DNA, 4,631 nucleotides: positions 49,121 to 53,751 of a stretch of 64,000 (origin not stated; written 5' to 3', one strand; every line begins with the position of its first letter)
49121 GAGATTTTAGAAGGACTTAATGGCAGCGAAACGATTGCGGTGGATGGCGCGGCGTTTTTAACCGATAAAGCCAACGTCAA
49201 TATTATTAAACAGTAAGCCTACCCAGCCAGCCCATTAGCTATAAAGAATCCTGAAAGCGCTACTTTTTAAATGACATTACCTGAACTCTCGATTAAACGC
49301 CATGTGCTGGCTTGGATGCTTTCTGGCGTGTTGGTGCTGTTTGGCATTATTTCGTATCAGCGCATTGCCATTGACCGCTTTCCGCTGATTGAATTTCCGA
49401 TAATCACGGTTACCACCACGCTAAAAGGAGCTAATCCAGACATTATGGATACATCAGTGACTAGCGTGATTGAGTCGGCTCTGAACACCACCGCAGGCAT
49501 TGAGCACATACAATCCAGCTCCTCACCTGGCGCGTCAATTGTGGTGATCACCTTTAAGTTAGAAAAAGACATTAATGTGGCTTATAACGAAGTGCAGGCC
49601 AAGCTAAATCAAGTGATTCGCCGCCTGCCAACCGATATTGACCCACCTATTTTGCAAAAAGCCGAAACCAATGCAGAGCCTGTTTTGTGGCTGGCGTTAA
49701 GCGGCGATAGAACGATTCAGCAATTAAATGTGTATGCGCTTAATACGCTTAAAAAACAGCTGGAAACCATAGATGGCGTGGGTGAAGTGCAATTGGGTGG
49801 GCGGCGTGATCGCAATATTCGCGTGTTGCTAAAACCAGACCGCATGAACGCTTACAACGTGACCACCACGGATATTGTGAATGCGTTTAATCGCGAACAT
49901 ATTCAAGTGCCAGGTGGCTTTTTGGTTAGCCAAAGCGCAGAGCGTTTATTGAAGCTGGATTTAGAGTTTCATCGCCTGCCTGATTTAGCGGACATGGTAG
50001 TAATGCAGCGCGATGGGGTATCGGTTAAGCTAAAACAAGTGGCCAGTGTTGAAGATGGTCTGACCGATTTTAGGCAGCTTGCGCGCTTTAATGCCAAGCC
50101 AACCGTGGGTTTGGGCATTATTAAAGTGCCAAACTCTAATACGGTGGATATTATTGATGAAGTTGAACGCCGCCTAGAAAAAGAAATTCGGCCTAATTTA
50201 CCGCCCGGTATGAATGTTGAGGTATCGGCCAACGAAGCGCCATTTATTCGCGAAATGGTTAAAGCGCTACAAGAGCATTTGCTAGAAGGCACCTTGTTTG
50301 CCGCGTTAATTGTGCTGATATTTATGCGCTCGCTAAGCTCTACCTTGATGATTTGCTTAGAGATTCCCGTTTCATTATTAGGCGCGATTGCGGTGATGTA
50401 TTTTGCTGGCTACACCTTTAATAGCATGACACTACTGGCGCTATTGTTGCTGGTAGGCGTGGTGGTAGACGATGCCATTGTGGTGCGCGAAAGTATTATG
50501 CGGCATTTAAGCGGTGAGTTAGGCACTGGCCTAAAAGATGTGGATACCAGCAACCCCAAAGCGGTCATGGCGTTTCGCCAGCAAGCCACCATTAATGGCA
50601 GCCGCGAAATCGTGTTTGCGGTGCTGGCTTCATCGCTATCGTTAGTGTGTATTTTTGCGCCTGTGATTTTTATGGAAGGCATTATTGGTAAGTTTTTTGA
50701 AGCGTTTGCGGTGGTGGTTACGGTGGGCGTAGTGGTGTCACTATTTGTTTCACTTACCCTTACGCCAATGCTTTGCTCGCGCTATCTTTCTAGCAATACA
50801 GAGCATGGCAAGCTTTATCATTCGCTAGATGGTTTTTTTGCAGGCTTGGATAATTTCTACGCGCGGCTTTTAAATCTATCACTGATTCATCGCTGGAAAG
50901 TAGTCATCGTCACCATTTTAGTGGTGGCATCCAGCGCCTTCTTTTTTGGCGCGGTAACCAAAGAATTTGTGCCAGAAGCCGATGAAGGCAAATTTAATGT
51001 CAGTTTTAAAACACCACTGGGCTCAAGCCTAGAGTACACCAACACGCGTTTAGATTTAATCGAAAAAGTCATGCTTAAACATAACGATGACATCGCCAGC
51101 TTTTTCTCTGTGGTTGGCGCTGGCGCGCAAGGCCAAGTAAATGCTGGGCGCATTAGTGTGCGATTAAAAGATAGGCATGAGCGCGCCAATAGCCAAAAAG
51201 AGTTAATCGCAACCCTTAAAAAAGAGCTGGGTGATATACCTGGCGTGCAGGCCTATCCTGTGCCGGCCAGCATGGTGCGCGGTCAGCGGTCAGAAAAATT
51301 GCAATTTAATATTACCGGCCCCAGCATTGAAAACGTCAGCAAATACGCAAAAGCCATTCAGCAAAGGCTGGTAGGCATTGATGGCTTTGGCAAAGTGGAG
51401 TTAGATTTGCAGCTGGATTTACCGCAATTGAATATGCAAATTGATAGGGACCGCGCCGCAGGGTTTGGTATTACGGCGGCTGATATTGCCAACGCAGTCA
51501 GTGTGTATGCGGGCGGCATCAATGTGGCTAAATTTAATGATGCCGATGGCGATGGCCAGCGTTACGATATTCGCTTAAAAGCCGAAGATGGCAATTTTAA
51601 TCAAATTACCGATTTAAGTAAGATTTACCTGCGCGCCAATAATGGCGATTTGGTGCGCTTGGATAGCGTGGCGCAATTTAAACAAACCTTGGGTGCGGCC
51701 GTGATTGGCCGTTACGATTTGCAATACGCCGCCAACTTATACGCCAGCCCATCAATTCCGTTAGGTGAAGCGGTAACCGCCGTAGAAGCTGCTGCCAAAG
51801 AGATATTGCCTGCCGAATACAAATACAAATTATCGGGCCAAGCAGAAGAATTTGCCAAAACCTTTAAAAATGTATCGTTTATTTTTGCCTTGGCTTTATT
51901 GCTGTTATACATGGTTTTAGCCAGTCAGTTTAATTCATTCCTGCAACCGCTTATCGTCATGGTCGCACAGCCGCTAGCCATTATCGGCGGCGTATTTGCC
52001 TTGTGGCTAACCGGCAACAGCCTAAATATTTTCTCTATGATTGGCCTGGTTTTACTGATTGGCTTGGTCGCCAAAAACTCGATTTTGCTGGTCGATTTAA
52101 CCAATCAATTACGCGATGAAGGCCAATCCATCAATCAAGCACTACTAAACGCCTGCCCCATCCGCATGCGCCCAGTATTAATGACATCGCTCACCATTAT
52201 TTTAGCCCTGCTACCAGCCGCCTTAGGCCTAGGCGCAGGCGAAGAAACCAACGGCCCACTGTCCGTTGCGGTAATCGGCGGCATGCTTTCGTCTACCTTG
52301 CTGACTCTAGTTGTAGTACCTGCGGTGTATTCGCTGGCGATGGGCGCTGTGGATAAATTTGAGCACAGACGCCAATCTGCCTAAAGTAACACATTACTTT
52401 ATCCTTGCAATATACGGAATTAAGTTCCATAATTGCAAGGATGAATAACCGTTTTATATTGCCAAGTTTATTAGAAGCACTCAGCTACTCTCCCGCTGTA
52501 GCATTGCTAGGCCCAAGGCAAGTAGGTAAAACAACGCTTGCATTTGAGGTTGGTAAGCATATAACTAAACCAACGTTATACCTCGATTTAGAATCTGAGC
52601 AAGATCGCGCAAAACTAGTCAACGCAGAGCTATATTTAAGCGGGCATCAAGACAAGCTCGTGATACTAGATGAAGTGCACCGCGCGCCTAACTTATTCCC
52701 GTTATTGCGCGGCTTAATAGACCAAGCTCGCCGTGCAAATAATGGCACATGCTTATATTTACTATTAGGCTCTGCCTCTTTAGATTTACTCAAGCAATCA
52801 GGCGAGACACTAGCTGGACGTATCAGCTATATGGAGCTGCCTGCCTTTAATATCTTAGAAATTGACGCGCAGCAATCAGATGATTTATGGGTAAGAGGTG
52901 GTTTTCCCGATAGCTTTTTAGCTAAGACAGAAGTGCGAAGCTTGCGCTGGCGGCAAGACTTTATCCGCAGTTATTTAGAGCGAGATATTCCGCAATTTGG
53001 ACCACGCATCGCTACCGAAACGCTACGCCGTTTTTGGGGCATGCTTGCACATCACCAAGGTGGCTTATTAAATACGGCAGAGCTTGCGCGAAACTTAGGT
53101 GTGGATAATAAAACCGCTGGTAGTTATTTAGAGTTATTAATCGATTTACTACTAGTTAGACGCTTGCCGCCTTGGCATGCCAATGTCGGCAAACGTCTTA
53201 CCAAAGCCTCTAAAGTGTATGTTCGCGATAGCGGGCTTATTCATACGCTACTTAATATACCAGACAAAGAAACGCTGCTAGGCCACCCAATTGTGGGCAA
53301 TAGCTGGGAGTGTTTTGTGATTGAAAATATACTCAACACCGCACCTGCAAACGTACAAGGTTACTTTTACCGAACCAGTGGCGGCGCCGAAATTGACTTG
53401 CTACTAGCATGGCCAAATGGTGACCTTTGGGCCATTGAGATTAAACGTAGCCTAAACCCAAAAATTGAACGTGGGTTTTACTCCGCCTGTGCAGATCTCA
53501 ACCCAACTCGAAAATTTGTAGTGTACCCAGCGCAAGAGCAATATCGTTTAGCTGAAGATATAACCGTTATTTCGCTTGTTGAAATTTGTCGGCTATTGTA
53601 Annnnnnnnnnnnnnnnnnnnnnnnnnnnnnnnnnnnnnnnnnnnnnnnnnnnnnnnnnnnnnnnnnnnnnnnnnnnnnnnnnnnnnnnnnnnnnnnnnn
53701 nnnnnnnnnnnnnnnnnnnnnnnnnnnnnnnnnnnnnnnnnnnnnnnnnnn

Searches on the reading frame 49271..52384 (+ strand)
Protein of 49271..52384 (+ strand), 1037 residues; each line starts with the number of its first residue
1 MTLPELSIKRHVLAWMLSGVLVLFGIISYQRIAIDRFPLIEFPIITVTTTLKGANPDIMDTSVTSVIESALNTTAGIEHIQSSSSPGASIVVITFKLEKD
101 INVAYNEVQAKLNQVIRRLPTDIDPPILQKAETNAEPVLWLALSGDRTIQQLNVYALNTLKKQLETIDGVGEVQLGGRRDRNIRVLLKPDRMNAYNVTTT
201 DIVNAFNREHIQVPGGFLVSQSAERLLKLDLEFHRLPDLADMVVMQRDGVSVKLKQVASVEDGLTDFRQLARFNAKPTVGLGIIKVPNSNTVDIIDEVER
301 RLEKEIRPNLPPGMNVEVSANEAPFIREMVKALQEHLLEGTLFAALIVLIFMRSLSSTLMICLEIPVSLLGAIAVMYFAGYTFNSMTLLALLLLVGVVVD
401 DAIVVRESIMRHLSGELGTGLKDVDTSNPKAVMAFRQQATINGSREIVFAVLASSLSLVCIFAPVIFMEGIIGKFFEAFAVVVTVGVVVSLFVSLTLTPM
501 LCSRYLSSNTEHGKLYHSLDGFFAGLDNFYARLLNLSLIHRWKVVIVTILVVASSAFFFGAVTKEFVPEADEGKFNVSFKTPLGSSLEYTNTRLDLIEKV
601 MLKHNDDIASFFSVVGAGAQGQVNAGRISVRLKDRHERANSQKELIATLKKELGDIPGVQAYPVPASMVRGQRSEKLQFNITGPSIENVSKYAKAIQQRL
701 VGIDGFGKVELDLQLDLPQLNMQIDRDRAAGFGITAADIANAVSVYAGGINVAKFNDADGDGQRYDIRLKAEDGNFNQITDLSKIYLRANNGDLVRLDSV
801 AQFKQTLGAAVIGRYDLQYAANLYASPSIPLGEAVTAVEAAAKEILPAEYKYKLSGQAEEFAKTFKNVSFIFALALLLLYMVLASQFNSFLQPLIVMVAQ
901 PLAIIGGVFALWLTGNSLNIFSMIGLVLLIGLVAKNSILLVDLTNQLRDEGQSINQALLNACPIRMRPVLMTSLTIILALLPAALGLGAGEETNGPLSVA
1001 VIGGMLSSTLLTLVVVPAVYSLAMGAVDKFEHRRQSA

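Call 63: search_protein_families(library=pfam, proteins=[window:49271-52384:+], max_evalue=0.00001)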
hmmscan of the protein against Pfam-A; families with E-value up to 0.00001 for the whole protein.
window:49271-52384:+ (1037 aa): 3 families
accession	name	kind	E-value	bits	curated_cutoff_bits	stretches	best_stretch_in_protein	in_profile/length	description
PF00873.25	ACR_tran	-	2e-264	880.4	28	1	5-1022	3-1019/1021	AcrB/AcrD/AcrF family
PF03176.21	MMPL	-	1.5e-07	31.2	20.5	0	833-1034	105-312/333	MMPL family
PF02355.23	SecD_SecF_C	-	2.2e-06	27.7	20.5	0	344-499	45-184/189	Protein export membrane protein SecD/SecF, C-terminal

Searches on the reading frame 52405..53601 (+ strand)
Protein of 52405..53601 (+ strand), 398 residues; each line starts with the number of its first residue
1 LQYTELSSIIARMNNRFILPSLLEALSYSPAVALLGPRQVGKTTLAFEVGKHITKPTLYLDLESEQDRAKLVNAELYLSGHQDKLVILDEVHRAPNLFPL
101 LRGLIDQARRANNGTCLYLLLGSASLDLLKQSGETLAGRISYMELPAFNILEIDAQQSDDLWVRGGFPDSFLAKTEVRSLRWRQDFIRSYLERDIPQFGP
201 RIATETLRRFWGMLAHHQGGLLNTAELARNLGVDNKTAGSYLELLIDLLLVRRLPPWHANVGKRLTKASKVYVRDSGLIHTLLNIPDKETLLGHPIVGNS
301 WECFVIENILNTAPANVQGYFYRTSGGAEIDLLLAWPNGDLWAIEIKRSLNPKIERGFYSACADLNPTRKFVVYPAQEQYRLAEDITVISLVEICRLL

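Call 63: search_protein_families(library=pfam, proteins=[window:52405-53601:+], max_evalue=0.00001)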
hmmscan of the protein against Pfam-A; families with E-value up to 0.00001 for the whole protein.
window:52405-53601:+ (398 aa): 2 families
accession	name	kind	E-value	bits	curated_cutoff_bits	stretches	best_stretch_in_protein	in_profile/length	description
PF13635.12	DUF4143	-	2e-47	161.4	28.1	1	192-349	1-160/160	Domain of unknown function (DUF4143)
PF13173.12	AAA_14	-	1.1e-23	84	27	1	30-152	3-127/129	AAA domain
